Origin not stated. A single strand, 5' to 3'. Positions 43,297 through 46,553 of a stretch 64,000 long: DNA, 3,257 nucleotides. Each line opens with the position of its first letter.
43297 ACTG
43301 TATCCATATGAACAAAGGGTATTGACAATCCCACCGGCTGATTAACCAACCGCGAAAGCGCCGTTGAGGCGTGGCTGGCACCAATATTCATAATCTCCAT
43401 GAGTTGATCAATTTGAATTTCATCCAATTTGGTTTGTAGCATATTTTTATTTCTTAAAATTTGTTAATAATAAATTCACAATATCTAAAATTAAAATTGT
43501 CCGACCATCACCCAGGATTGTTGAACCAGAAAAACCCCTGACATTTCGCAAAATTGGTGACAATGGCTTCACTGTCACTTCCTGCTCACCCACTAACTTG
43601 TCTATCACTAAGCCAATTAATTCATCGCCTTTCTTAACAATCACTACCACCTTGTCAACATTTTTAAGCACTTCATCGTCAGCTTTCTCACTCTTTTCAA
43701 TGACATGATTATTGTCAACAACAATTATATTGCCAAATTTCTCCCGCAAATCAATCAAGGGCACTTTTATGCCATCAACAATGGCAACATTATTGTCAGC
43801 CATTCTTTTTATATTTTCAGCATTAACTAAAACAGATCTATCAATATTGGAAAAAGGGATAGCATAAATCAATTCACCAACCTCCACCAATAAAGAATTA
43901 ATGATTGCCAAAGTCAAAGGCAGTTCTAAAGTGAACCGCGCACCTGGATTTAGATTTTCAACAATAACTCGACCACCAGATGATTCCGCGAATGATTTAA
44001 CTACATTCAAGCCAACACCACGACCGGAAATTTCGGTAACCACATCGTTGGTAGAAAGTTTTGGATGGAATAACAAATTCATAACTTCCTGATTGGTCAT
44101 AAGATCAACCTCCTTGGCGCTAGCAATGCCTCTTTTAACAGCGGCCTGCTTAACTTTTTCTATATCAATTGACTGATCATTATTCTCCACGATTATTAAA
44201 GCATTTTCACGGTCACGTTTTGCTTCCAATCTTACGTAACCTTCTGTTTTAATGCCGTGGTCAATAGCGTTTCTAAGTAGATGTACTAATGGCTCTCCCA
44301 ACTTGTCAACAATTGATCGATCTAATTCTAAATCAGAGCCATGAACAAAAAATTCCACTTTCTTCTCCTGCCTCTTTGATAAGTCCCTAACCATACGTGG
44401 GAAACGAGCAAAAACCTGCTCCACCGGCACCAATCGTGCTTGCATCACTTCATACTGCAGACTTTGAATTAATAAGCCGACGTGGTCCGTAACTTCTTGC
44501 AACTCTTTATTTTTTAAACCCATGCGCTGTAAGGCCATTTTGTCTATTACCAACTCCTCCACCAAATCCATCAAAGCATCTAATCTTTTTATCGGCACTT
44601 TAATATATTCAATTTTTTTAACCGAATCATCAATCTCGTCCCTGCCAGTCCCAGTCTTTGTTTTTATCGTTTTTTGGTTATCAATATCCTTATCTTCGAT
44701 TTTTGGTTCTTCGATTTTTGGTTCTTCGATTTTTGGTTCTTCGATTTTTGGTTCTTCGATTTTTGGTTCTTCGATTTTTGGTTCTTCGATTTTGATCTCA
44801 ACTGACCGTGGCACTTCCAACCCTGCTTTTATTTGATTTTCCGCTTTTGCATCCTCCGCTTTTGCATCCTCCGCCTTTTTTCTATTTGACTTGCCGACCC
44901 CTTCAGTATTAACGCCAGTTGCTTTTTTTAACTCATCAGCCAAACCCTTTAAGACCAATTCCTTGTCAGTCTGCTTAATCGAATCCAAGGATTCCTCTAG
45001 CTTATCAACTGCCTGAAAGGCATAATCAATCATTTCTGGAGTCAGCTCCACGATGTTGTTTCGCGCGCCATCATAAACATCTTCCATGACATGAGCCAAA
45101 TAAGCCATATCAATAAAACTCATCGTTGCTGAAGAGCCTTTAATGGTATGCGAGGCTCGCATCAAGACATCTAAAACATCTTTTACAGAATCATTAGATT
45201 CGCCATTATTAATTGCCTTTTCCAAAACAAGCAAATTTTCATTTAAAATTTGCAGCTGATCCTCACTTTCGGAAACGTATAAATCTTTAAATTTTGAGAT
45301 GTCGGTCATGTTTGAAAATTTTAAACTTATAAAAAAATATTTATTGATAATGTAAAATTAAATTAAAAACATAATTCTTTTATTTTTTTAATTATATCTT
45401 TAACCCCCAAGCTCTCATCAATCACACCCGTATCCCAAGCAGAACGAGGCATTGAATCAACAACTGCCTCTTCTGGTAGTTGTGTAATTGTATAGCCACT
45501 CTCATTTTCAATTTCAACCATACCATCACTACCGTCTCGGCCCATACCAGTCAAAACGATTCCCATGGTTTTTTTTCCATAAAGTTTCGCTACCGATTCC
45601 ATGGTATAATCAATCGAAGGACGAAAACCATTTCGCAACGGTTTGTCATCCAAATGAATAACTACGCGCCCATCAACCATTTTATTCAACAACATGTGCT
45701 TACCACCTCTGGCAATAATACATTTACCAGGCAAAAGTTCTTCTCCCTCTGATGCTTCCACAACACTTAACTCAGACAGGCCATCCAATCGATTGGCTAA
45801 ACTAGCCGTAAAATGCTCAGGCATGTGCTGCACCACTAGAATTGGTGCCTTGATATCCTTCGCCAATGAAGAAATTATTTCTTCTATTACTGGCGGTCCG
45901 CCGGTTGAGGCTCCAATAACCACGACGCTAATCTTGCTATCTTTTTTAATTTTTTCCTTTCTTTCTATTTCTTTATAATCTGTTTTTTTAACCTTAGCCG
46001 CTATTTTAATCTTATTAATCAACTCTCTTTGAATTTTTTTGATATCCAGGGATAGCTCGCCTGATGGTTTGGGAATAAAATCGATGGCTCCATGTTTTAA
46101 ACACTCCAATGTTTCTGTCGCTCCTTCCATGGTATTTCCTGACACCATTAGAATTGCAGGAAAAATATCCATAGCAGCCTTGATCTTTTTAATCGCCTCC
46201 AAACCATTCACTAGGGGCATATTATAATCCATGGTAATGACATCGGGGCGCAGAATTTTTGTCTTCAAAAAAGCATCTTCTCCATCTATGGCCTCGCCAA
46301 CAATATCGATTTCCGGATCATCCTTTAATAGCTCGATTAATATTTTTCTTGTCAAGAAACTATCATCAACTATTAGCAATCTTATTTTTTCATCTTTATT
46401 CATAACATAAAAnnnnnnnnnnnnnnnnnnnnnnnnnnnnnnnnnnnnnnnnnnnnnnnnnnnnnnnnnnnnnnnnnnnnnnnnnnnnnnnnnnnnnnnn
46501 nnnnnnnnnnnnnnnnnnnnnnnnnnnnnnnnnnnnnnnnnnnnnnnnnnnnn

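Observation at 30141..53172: Chemosensory pathway physically fused to type IV pilus genes in one co-directional block, with no flagellar genes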

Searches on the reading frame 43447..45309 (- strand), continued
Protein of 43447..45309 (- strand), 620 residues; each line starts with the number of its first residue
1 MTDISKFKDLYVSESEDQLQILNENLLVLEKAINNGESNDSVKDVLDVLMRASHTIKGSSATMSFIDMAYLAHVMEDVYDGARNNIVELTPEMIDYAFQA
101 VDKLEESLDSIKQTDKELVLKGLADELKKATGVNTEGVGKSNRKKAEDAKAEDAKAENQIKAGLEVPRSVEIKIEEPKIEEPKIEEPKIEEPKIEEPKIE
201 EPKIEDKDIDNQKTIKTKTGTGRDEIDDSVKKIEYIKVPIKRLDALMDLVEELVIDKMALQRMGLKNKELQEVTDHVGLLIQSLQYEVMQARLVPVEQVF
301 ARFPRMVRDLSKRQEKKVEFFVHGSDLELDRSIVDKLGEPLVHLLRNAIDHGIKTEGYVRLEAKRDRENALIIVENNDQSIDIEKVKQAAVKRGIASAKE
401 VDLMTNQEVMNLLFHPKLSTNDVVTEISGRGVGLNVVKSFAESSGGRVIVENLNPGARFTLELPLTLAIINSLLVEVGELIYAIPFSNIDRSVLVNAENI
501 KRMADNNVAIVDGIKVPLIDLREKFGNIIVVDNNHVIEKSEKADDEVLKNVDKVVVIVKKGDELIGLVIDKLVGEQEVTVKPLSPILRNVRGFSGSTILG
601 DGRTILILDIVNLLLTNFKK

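Call 29: find_encoding_contigs(protein=P0068, flank=10000, max_places=1)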
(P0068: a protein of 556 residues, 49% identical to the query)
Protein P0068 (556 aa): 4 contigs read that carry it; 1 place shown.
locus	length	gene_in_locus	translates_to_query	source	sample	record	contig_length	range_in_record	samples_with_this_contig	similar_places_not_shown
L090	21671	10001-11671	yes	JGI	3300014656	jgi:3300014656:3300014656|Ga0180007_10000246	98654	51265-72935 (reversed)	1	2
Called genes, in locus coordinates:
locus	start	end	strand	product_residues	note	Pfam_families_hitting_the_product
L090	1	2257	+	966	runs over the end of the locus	PF00580:UvrD-helicase, PF01443:Viral_helicase1 (faint), PF13245:AAA_19, PF13361:UvrD_C, PF13538:UvrD_C_2 (faint), PF12705:PDDEXK_1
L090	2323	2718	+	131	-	-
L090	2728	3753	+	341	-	PF02912:Phe_tRNA-synt_N, PF01409:tRNA-synt_2d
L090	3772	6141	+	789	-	PF01588:tRNA_bind, PF03483:B3_4, PF03484:B5, PF17759:tRNA_synthFbeta, PF03147:FDX-ACB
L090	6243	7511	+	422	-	-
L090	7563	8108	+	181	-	PF01584:CheW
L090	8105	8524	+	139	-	PF25056:DUF7793 (weak)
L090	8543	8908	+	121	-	PF00072:Response_reg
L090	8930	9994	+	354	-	PF00072:Response_reg, PF01339:CheB_methylest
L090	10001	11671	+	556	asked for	PF01627:Hpt, PF02895:H-kinase_dim (weak), PF02518:HATPase_c, PF01584:CheW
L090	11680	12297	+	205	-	PF04509:CheC (faint), PF13690:CheX (faint)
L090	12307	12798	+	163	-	PF03975:CheD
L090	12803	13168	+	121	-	PF00072:Response_reg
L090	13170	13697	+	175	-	PF07700:HNOB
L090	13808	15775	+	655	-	PF02518:HATPase_c, PF00204:DNA_gyraseB, PF01751:Toprim, PF00986:DNA_gyraseB_C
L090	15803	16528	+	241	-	-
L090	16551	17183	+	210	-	-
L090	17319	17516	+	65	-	PF00584:SecE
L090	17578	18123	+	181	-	PF02357:NusG, PF00467:KOW (faint)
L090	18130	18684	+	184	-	PF01864:CarS-like, PF01148:CTP_transf_1 (weak)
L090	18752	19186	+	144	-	PF03946:Ribosomal_L11_N, PF00298:Ribosomal_L11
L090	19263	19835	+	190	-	PF01066:CDP-OH_P_transf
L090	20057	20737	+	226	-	PF00687:Ribosomal_L1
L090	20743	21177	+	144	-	PF22769:DCD (weak), PF00692:dUTPase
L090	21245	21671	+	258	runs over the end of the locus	PF04402:SIMPL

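Call 30: find_encoding_contigs(protein=P0115, flank=10000, max_places=1)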
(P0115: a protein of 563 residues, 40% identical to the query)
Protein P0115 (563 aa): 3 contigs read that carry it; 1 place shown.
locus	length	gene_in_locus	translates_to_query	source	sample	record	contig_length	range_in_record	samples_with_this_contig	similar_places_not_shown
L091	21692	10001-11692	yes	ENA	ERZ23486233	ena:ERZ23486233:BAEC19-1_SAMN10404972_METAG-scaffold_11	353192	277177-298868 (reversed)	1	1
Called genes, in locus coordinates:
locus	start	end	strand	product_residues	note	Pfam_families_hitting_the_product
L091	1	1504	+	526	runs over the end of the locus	PF13484:Fer4_16 (faint), PF12837:Fer4_6 (faint), PF13237:Fer4_10 (weak), PF14697:Fer4_21 (weak), PF12838:Fer4_7, PF13187:Fer4_9 (weak), PF00037:Fer4 (weak), PF02662:FlpD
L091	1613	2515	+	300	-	PF01058:Oxidored_q6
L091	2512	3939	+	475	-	PF27537:HoxH, PF00374:NiFeSe_Hases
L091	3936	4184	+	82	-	-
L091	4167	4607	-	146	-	-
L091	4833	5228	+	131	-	PF26248:DUF8059 (weak)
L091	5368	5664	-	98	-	-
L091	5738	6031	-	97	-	-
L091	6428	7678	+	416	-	-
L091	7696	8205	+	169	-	PF01584:CheW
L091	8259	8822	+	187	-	-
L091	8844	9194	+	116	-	PF00072:Response_reg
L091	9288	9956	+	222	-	PF01339:CheB_methylest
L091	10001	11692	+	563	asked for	PF01627:Hpt, PF02895:H-kinase_dim, PF02518:HATPase_c, PF01584:CheW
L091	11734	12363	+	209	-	PF13690:CheX, PF04509:CheC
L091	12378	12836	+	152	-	PF03975:CheD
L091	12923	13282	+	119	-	PF00072:Response_reg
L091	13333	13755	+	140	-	PF00072:Response_reg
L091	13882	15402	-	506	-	PF14827:dCache_3, PF17201:Cache_3-Cache_2, PF17202:sCache_3_3, PF17203:sCache_3_2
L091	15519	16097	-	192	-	PF00578:AhpC-TSA, PF08534:Redoxin, PF13905:Thioredoxin_8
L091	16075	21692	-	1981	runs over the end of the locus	PF09136:Glucodextran_B (faint), PF01108:Tissue_fac (faint), PF19077:Big_13 (weak), PF13620:CarboxypepD_reg (weak)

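Call 31: find_encoding_contigs(protein=P0111, flank=10000, max_places=1)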
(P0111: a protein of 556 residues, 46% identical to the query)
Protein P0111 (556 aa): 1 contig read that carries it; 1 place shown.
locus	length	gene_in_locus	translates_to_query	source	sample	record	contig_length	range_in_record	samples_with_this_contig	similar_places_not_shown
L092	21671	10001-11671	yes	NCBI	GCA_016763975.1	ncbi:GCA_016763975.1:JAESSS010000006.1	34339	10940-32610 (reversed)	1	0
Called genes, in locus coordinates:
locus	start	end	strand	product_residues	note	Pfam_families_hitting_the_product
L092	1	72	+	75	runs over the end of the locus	-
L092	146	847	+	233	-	PF00989:PAS (weak), PF08448:PAS_4, PF13426:PAS_9 (weak)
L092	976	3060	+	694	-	PF17159:MASE3, PF00989:PAS, PF08448:PAS_4, PF13188:PAS_8 (weak), PF13426:PAS_9, PF08447:PAS_3, PF00512:HisKA, PF02518:HATPase_c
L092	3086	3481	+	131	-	PF00072:Response_reg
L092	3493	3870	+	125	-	PF00072:Response_reg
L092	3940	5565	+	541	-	PF00989:PAS, PF13426:PAS_9, PF00512:HisKA, PF02518:HATPase_c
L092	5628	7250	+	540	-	PF05227:CHASE3, PF00015:MCPsignal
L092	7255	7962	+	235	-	PF01584:CheW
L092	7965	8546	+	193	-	-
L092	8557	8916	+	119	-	PF00072:Response_reg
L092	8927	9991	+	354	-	PF00072:Response_reg, PF01339:CheB_methylest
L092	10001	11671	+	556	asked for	PF01627:Hpt, PF02895:H-kinase_dim, PF02518:HATPase_c, PF01584:CheW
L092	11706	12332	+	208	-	PF13690:CheX (faint), PF04509:CheC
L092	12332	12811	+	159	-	PF03975:CheD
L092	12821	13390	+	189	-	-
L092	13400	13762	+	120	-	PF00072:Response_reg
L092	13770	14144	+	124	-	PF00072:Response_reg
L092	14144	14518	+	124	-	PF00072:Response_reg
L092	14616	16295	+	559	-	PF05157:MshEN, PF00437:T2SSE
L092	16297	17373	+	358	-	PF00482:T2SSF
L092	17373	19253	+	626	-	PF07963:N_methyl (faint), PF14292:SusE (faint), PF00041:fn3, PF16656:Pur_ac_phosph_N, PF10179:NDNF (faint), PF00041:fn3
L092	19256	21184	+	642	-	PF16656:Pur_ac_phosph_N (faint), PF00041:fn3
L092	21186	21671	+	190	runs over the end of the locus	PF07963:N_methyl (weak)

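Call 32: find_encoding_contigs(protein=P0053, flank=10000, max_places=1)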
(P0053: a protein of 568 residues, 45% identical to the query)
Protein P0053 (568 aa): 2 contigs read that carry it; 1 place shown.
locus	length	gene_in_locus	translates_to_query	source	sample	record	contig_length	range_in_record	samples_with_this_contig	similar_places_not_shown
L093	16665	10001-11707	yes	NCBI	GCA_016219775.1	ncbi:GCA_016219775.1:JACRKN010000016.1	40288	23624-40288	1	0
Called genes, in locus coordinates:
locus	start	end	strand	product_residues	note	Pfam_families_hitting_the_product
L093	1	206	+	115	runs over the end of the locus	PF18895:T4SS_pilin (weak)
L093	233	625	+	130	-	PF18895:T4SS_pilin (weak)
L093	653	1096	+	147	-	PF18895:T4SS_pilin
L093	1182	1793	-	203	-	-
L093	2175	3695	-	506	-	PF00009:GTP_EFTU, PF01926:MMR_HSR1, PF22042:EF-G_D2, PF11987:IF-2, PF03144:GTP_EFTU_D2 (weak)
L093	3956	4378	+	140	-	PF01814:Hemerythrin (weak), PF04353:Rsd_AlgQ (weak)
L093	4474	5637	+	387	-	-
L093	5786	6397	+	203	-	PF01584:CheW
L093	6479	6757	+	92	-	-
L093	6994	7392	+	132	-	-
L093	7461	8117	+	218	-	-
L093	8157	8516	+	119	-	PF00072:Response_reg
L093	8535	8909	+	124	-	PF00072:Response_reg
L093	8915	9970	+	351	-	PF00072:Response_reg, PF01339:CheB_methylest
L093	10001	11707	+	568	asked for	PF01627:Hpt, PF02895:H-kinase_dim, PF02518:HATPase_c, PF01584:CheW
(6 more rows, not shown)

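Call 37: search_protein_families(library=ncbifam, proteins=[window:43447-45309:-], max_evalue=0.001)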
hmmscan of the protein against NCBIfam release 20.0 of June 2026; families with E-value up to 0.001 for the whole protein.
window:43447-45309:- (620 aa): 7 families
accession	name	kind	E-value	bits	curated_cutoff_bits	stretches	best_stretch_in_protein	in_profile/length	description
NF041336.1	CheA_Halo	equivalog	4.2e-104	349.5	950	2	202-613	258-666/666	chemotaxis protein CheA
NF007835.0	PRK10547.1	equivalog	6.9e-72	243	793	2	148-614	197-657/670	chemotaxis protein CheA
NF038297.2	hybrid_HK_HrmK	equivalog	5.6e-05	22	725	1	407-466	397-458/607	hybrid histidine kinase/response regulator HrmK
TIGR02916.1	PEP_his_kin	equivalog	6.7e-05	21.6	300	0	305-384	550-626/679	XrtA/PEP-CTERM system histidine kinase PrsK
NF007688.0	PRK10364.1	equivalog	0.0002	20.3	479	0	424-466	409-452/460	two-component system sensor histidine kinase ZraS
NF045595.1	HK_scytonemin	equivalog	0.00026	19.5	865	0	422-465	591-635/637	scytonemin biosynthesis sensor histidine kinase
TIGR01386.1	cztS_silS_copS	subfamily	0.00028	20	292.55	0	428-464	421-457/457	heavy metal sensor histidine kinase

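Call 47: search_protein_families(library=pfam, proteins=[L014:8438-8836:+, L014:8837-9934:+, L014:12047-12661:+, L014:12667-14790:+, L014:14794-15630:+, L014:15685-16293:+, L014:16309-16920:+, L014:16926-17399:+, L014:17456-18679:+, L014:18709-19332:+], max_evalue=0.001)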
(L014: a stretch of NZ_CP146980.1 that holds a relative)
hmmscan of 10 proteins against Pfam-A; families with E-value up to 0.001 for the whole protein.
L014:8438-8836:+ (132 aa): 1 family
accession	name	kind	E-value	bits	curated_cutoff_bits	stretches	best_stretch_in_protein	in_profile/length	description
PF00072.30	Response_reg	-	2.3e-28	99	30.2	1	18-128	1-110/111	Response regulator receiver domain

L014:8837-9934:+ (365 aa): 2 families
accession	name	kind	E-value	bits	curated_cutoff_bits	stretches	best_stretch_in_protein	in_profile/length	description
PF01339.22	CheB_methylest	-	2.4e-66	223.2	24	1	178-360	2-174/174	CheB methylesterase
PF00072.30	Response_reg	-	5.4e-24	84.9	30.2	1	5-110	1-103/111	Response regulator receiver domain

L014:12047-12661:+ (204 aa): 1 family
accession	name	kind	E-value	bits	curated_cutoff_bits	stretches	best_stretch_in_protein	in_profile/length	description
PF04509.17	CheC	-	2.9e-06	27.5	22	1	11-42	5-36/38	CheC-like family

L014:12667-14790:+ (707 aa): 4 families
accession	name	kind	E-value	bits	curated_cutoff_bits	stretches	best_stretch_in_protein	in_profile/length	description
PF14450.12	FtsA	-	2.6e-09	37.9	31.8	1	206-343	1-112/127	Cell division protein FtsA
PF02597.26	ThiS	-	3.2e-09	37.6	22.5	0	505-589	2-69/76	ThiS family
PF11104.14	PilM_2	-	4.8e-09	36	27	1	8-338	2-303/340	Type IV pilus assembly protein PilM;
PF06723.19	MreB_Mbl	-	1.5e-08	34.3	27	1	190-338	133-302/327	MreB/Mbl protein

L014:14794-15630:+ (278 aa): 3 families
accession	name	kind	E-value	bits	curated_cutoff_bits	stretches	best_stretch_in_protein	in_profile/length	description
PF01739.24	CheR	-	1.4e-53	181.7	27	1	79-272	1-192/195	CheR methyltransferase, SAM binding domain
PF03705.20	CheR_N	-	5.2e-14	52.1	27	1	14-66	1-53/53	CheR methyltransferase, all-alpha domain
PF08242.18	Methyltransf_12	-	9.1e-05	23.6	30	0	132-250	17-98/98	Methyltransferase domain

L014:15685-16293:+ (202 aa): 2 families
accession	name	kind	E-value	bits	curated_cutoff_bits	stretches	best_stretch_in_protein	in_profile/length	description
PF04509.17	CheC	-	1.7e-21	76.3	22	2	9-45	1-37/38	CheC-like family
PF13690.11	CheX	-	1.6e-14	54.1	27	2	66-140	3-71/94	Chemotaxis phosphatase CheX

L014:16309-16920:+ (203 aa): 2 families
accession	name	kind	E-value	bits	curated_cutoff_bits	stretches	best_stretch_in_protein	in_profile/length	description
PF04509.17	CheC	-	1.2e-15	57.6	22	2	11-38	4-31/38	CheC-like family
PF13690.11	CheX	-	1.5e-10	41.4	27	1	61-141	2-76/94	Chemotaxis phosphatase CheX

L014:16926-17399:+ (157 aa): 1 family
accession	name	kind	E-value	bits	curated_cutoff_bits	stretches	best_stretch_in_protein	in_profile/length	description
PF03975.18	CheD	-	4e-36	123.9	25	1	45-149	1-108/108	CheD chemotactic sensory transduction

L014:17456-18679:+ (407 aa): 1 family
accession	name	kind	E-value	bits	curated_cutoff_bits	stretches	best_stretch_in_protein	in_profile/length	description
PF12675.12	DUF3795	-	0.00013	22.8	22.6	1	128-185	3-81/83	Protein of unknown function (DUF3795)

L014:18709-19332:+ (207 aa): 1 family
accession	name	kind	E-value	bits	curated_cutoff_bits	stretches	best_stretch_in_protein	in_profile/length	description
PF04509.17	CheC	-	1.1e-14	54.5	22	2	103-134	1-32/38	CheC-like family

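Call 64: find_homologous_proteins(query=L020:14223-15101:+, max_evalue=1e-10)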
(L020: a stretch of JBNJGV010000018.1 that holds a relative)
Query L020:14223-15101:+ (292 aa): 5051 proteins with E <= 1e-10 among 5846 candidates; the best 120 are listed.
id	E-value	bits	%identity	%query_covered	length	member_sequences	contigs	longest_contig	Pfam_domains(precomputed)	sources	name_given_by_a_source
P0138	2.4e-192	656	100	100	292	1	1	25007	PF13847.13,PF03705.21,PF01739.25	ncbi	ncbi:MAG: CheR family methyltransferase [Nanobdellota archaeon]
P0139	4.7e-142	491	73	99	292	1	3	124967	PF03705.21,PF01739.25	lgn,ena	-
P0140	1.7e-128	446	68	99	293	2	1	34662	PF03705.21,PF01739.25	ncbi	ncbi:MAG: CheR family methyltransferase [Nanoarchaeota archaeon]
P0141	1.5e-110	387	61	96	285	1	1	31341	PF03705.21,PF01739.25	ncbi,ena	-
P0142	1.9e-105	371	61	96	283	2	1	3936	PF03705.21,PF01739.25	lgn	-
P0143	4.2e-100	353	59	96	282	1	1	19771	PF03705.21,PF01739.25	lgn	-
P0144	3.9e-98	347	58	96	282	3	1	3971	PF03705.21,PF01739.25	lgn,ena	-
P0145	6.2e-96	339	57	96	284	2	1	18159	PF03705.21,PF01739.25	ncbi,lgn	ncbi:MAG: CheR family methyltransferase [Nanoarchaeota archaeon]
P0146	1.1e-93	332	53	96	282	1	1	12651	PF03705.21,PF01739.25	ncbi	-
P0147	3.0e-91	324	56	96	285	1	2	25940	PF03705.21,PF01739.25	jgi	jgi:chemotaxis protein methyltransferase CheR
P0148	7.2e-76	273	49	93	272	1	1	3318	PF03705.21,PF01739.25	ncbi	-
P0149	3.7e-74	268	49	92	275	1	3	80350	PF03705.21,PF01739.25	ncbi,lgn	ncbi:MAG: CheR family methyltransferase [Candidatus Woesearchaeota archaeon]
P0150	4.2e-74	268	45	92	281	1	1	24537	PF03705.21,PF01739.25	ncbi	-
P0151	9.9e-73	263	46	90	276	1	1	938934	PF03705.21,PF01739.25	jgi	jgi:chemotaxis protein methyltransferase CheR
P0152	6.6e-72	261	45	92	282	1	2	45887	PF03705.21,PF01739.25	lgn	-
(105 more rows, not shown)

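Call 65: search_protein_families(library=pfam, proteins=[L005:7970-8545:+, L092:7965-8546:+, L092:12821-13390:+, L089:6988-7572:+, L089:5359-5955:+], max_evalue=0.05)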
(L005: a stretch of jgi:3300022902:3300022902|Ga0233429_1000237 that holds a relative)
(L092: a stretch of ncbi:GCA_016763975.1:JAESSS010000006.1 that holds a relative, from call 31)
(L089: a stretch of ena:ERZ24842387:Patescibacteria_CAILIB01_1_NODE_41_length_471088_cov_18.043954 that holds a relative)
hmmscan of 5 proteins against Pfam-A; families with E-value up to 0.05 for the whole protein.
L005:7970-8545:+ (191 aa): 1 family
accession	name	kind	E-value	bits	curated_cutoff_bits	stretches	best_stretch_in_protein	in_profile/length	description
PF13690.11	CheX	-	0.015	15.8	27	1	56-142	1-79/94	Chemotaxis phosphatase CheX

L092:7965-8546:+ (193 aa): 0 families

L092:12821-13390:+ (189 aa): 1 family
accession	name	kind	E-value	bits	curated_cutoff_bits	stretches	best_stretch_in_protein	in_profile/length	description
PF00072.30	Response_reg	-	1.3e-22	80.5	30.2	1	6-108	1-100/111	Response regulator receiver domain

L089:6988-7572:+ (194 aa): 0 families

L089:5359-5955:+ (198 aa): 0 families

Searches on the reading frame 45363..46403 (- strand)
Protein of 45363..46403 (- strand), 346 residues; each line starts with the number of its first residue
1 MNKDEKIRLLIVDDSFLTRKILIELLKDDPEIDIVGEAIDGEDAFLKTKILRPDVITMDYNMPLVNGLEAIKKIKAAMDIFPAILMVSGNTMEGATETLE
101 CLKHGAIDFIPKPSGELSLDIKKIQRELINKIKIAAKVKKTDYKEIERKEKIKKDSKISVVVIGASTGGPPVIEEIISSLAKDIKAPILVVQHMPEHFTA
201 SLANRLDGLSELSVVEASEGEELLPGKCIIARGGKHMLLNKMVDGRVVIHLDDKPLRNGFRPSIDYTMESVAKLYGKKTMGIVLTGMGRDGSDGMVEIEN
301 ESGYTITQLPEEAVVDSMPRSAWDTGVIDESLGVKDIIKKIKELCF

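Call 3: search_protein_families(library=pfam, proteins=[window:45363-46403:-], max_evalue=0.001)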
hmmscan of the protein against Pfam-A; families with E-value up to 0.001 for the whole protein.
window:45363-46403:- (346 aa): 2 families
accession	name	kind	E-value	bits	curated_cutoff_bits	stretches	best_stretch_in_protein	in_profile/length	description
PF01339.22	CheB_methylest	-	2.4e-59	200.4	24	1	161-341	1-174/174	CheB methylesterase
PF00072.30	Response_reg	-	1.3e-18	67.7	30.2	1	10-116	2-103/111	Response regulator receiver domain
